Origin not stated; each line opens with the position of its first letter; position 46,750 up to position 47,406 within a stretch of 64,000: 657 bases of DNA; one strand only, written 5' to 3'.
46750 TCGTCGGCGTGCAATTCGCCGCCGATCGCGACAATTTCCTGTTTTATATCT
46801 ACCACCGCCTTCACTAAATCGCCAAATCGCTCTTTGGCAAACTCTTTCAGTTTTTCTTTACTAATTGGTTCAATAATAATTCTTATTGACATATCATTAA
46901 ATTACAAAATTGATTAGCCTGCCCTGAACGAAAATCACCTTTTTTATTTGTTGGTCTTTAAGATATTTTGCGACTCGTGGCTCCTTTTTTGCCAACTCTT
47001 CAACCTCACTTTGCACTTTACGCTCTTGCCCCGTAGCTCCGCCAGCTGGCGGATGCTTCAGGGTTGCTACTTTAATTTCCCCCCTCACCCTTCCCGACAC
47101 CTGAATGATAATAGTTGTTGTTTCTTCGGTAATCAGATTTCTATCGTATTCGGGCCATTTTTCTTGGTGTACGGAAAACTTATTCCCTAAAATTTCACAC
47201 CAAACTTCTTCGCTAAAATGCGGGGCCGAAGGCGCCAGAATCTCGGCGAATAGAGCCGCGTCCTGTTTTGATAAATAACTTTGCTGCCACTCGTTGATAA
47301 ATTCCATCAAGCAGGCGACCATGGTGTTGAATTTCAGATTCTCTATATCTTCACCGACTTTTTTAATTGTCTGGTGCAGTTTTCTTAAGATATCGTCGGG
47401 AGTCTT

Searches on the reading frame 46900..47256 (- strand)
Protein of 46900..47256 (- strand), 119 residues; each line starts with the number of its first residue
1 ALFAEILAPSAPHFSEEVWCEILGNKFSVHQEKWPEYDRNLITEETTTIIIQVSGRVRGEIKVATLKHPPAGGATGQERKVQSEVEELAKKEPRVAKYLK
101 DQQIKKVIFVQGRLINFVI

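Call 94: search_solved_structures(query=window:46900-47256:-, show_alignments=1, max_evalue=0.001)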
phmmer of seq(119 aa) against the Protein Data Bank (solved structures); distinct sequences matched with E-value up to 0.001: 17.
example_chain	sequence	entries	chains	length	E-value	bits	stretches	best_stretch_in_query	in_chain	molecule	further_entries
9tjv_A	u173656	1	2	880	7.3e-11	45.4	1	5-119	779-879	Leucine--tRNA ligase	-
9tws_A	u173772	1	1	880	7.3e-11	45.4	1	5-119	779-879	Leucine--tRNA ligase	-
9twt_A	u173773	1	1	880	7.4e-11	45.4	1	5-119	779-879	Leucine--tRNA ligase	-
5omw_A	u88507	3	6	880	7.4e-11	45.4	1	5-119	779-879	Leucine--tRNA ligase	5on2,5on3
3zgz_A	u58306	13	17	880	7.4e-11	45.4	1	5-119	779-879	LEUCINE--TRNA LIGASE | LEUCYL-TRNA SYNTHETASE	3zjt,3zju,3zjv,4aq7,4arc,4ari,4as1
9tjw_A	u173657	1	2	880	7.4e-11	45.4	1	5-119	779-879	Leucine--tRNA ligase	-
9twr_A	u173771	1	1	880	7.4e-11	45.4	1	5-119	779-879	Leucine--tRNA ligase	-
9twu_A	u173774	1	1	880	7.4e-11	45.3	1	5-119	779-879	Leucine--tRNA ligase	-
9twv_A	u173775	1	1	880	7.4e-11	45.3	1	5-119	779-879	Leucine--tRNA ligase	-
3ziu_A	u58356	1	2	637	3.2e-08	36.9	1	3-119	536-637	LEUCYL-TRNA SYNTHETASE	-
7nty_A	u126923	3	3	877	4.6e-08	36.4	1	5-119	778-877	Leucine--tRNA ligase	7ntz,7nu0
7nua_A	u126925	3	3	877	4.6e-08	36.4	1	5-119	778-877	Leucine--tRNA ligase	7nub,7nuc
6q89_A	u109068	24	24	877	4.6e-08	36.4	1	5-119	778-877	Leucine--tRNA ligase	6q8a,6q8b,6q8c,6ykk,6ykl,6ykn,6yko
7nu1_A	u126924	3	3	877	4.6e-08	36.3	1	5-119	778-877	Leucine--tRNA ligase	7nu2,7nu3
1h3n_A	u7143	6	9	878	6.3e-08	35.9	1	3-118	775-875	LEUCYL-TRNA SYNTHETASE | AMINOACYL-TRNA SYNTHETASE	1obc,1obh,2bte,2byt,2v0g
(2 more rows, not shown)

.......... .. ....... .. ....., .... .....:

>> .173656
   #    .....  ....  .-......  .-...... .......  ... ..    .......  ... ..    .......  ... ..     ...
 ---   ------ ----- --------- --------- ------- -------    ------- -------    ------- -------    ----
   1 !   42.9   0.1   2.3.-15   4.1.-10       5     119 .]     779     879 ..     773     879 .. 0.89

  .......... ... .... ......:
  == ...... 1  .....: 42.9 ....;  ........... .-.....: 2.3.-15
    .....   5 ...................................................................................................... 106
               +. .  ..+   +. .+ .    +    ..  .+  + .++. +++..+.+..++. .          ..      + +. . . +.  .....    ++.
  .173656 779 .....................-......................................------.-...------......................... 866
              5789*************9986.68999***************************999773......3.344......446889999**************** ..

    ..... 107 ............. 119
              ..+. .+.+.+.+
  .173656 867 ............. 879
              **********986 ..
